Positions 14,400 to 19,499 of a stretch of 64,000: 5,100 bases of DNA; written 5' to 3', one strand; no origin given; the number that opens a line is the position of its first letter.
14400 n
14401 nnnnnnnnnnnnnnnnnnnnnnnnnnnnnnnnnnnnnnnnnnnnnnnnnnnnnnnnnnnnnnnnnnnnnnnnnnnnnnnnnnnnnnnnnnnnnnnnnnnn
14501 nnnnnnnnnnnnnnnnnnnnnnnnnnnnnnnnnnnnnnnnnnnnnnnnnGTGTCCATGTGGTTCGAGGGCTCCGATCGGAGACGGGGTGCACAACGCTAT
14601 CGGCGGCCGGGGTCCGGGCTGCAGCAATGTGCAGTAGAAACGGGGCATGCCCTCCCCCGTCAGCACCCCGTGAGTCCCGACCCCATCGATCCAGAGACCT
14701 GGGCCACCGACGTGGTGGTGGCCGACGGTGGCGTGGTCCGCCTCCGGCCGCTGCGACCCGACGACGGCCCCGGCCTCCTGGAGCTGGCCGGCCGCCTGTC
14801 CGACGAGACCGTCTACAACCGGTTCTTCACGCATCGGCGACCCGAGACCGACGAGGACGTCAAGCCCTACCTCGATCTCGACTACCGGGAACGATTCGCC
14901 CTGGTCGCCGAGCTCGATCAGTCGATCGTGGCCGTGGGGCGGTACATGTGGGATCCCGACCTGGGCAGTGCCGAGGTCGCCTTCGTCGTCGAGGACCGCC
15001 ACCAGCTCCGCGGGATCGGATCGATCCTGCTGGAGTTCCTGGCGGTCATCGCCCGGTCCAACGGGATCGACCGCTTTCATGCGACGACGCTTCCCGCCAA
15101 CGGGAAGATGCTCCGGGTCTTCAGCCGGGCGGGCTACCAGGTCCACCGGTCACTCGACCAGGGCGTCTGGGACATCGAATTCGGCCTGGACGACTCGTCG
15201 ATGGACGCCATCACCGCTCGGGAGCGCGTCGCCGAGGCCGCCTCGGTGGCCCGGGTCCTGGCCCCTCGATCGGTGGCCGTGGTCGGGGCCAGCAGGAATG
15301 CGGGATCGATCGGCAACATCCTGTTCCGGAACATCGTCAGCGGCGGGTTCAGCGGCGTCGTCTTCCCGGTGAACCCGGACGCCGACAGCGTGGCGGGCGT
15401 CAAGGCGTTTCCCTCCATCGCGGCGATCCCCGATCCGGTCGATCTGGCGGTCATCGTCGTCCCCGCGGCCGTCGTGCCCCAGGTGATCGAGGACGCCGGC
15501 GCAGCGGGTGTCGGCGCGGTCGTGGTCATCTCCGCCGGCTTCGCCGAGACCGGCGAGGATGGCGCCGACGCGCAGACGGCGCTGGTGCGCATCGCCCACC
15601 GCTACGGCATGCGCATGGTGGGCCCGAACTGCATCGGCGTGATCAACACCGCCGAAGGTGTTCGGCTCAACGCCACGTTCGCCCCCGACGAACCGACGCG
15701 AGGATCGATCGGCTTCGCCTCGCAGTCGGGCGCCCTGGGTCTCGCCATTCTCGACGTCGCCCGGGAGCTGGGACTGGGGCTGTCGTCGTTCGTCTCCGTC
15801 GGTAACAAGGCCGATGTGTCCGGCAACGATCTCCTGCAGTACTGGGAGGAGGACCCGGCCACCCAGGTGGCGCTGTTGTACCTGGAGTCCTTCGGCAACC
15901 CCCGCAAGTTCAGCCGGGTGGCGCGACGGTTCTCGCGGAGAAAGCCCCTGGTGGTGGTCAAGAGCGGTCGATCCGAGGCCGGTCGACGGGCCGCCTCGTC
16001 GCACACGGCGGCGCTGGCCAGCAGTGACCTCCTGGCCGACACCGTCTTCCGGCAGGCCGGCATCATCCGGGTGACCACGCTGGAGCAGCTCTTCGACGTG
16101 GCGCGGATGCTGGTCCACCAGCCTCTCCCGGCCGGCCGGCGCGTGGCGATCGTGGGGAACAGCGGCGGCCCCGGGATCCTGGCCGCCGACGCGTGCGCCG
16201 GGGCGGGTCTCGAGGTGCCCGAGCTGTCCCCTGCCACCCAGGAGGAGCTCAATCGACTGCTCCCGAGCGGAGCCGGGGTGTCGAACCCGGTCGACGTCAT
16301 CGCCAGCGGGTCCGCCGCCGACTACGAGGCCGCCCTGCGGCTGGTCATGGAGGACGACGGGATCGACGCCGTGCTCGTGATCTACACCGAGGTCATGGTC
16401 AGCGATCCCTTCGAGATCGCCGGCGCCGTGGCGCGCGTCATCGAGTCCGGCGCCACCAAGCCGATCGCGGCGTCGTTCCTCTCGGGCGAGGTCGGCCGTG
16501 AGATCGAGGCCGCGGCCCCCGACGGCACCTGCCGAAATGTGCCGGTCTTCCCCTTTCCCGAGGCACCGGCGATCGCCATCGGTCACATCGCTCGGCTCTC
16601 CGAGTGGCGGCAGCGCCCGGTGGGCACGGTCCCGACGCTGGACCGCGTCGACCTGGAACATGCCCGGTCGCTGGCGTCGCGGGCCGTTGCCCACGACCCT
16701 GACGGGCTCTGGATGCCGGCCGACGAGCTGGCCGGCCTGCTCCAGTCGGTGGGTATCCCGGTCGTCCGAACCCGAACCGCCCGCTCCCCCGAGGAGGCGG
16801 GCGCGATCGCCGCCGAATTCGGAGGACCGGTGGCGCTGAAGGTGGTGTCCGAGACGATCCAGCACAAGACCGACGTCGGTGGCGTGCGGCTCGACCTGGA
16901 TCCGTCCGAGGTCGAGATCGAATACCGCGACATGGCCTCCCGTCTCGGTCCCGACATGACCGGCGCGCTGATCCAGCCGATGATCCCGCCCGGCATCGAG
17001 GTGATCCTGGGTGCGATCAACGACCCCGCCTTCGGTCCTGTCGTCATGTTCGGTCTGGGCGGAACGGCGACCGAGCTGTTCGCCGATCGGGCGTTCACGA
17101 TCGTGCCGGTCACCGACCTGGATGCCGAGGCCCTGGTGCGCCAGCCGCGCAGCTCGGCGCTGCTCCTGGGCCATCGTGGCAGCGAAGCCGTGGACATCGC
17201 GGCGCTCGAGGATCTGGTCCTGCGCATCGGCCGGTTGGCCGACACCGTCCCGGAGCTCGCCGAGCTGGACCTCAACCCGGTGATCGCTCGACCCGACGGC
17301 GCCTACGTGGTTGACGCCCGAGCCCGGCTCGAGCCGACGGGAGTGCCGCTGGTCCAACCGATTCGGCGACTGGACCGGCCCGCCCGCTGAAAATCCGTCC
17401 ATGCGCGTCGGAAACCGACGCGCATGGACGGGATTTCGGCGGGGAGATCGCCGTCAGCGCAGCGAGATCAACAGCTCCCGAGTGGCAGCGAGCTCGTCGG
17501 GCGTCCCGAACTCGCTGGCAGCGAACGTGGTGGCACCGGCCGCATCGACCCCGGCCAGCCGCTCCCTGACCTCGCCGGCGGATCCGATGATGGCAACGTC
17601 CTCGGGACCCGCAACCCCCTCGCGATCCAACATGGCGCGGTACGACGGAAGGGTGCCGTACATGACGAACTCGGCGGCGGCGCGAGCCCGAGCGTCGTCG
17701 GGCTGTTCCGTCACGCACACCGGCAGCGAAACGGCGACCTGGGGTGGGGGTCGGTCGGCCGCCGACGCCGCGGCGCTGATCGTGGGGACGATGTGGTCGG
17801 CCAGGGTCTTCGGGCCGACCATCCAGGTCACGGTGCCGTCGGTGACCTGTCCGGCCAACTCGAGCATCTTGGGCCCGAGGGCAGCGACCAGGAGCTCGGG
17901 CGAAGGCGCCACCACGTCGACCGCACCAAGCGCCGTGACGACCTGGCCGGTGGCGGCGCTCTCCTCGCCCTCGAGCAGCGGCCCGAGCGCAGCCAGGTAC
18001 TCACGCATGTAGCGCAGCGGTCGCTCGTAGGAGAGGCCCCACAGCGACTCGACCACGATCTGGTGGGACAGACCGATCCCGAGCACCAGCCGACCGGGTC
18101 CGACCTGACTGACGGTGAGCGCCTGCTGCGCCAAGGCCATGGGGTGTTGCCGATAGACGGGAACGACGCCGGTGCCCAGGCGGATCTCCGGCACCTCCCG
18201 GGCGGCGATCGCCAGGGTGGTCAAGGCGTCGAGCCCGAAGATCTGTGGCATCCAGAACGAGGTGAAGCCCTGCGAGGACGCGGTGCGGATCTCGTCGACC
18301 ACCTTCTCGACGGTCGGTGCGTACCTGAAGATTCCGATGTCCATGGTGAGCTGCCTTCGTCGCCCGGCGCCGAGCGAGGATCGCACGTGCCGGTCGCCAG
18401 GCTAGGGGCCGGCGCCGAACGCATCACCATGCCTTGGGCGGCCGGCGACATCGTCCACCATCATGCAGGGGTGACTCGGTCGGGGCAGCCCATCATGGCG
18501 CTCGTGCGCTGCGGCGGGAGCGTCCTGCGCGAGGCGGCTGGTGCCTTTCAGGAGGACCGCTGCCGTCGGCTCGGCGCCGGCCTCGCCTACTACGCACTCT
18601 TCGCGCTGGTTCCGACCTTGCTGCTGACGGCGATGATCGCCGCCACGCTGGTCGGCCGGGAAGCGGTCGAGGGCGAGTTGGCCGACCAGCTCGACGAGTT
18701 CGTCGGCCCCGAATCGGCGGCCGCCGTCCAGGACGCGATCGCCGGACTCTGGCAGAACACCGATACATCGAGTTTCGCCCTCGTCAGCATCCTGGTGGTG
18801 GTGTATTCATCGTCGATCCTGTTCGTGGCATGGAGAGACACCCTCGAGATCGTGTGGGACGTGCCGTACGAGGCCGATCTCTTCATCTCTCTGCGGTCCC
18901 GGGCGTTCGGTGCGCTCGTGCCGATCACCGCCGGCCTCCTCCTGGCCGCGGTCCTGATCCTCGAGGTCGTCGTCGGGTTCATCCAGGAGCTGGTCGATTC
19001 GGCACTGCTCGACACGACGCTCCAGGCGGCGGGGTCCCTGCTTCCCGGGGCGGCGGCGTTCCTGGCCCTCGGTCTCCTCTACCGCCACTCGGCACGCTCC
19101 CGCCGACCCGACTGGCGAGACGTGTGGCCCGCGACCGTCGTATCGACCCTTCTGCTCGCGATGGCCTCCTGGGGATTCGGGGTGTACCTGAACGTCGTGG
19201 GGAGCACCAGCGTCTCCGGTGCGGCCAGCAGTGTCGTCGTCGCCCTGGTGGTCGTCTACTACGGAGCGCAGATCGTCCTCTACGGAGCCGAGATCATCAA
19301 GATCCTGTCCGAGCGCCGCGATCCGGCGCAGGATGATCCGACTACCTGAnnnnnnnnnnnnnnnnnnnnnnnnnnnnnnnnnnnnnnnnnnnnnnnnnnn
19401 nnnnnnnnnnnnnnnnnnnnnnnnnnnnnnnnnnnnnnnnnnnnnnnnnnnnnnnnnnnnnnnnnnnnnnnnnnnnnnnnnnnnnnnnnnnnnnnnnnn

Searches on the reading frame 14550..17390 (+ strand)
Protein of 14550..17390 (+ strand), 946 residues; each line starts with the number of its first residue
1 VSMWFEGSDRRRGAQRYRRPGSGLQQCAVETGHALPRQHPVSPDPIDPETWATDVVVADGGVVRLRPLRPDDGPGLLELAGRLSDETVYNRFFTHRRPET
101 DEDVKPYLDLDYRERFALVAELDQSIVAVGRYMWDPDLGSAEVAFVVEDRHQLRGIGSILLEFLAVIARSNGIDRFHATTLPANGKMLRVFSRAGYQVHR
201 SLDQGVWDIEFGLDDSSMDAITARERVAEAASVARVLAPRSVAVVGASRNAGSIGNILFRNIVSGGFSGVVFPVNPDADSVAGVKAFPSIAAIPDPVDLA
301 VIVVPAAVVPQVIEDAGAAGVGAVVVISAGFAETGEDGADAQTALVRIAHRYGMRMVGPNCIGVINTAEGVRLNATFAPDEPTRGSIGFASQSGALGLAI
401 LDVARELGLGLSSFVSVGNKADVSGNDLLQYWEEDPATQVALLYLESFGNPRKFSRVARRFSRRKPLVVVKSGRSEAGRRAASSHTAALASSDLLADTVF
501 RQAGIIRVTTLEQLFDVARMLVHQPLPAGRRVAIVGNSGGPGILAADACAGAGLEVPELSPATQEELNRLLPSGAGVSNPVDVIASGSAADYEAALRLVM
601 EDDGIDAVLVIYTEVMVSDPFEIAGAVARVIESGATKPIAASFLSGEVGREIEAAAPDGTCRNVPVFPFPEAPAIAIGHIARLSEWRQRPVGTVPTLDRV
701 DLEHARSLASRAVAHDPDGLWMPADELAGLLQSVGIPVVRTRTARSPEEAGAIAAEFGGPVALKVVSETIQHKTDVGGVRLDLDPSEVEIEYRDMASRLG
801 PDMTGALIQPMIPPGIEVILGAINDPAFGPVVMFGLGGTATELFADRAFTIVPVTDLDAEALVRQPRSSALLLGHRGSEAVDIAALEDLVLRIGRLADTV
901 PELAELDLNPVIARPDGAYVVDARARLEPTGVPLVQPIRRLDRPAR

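Call 27: search_protein_families(library=pfam, proteins=[window:14550-17390:+], max_evalue=0.0001)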
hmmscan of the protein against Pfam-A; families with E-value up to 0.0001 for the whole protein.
window:14550-17390:+ (946 aa): 8 families
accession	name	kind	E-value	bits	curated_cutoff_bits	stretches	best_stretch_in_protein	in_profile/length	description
PF13549.11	ATP-grasp_5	-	1e-66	224.9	27.6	1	721-927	9-221/221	ATP-grasp domain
PF13607.11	Succ_CoA_lig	-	2.8e-57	192.8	27.4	1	384-521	1-138/138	Succinyl-CoA ligase like flavodoxin domain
PF13380.12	CoA_binding_2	-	9.5e-25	87.7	22.8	1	240-366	1-115/116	CoA binding domain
PF19045.5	Ligase_CoA_2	-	1.1e-15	58.5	23.7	1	532-671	1-141/162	Ligase-CoA domain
PF02629.25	CoA_binding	-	1.9e-14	54.6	22.3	1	240-330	4-97/97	CoA binding domain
PF00583.31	Acetyltransf_1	-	8.5e-10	39.4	20.7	1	92-196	11-116/116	Acetyltransferase (GNAT) family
PF13302.13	Acetyltransf_3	-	2e-08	35.5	25.4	1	64-197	3-138/138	Acetyltransferase (GNAT) domain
PF13508.13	Acetyltransf_7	-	7e-05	23.6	27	0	117-197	5-83/84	Acetyltransferase (GNAT) domain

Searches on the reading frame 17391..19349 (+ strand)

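Call 27: search_protein_families(library=pfam, proteins=[window:17391-19349:+], max_evalue=0.0001)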
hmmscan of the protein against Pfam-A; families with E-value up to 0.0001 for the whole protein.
window:17391-19349:+ (652 aa): 1 family
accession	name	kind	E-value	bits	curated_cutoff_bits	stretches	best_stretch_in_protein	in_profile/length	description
PF03631.20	Virul_fac_BrkB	-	5.3e-39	134.9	33.7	1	387-643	1-259/259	Virulence factor BrkB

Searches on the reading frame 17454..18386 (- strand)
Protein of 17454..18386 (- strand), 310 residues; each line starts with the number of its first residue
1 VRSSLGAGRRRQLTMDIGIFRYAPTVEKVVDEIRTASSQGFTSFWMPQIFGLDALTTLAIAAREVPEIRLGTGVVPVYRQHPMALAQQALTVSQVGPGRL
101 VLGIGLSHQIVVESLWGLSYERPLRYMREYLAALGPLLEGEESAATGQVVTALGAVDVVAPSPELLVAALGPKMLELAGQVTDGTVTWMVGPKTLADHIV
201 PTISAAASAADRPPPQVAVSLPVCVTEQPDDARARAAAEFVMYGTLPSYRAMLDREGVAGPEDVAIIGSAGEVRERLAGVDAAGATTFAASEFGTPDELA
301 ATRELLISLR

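Call 27: search_protein_families(library=pfam, proteins=[window:17454-18386:-], max_evalue=0.0001)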
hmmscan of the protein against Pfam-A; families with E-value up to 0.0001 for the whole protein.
window:17454-18386:- (310 aa): 1 family
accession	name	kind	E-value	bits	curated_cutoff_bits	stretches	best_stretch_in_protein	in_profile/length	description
PF00296.26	Bac_luciferase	-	2.2e-47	162.4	27.9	1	24-286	20-313/314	Luciferase-like monooxygenase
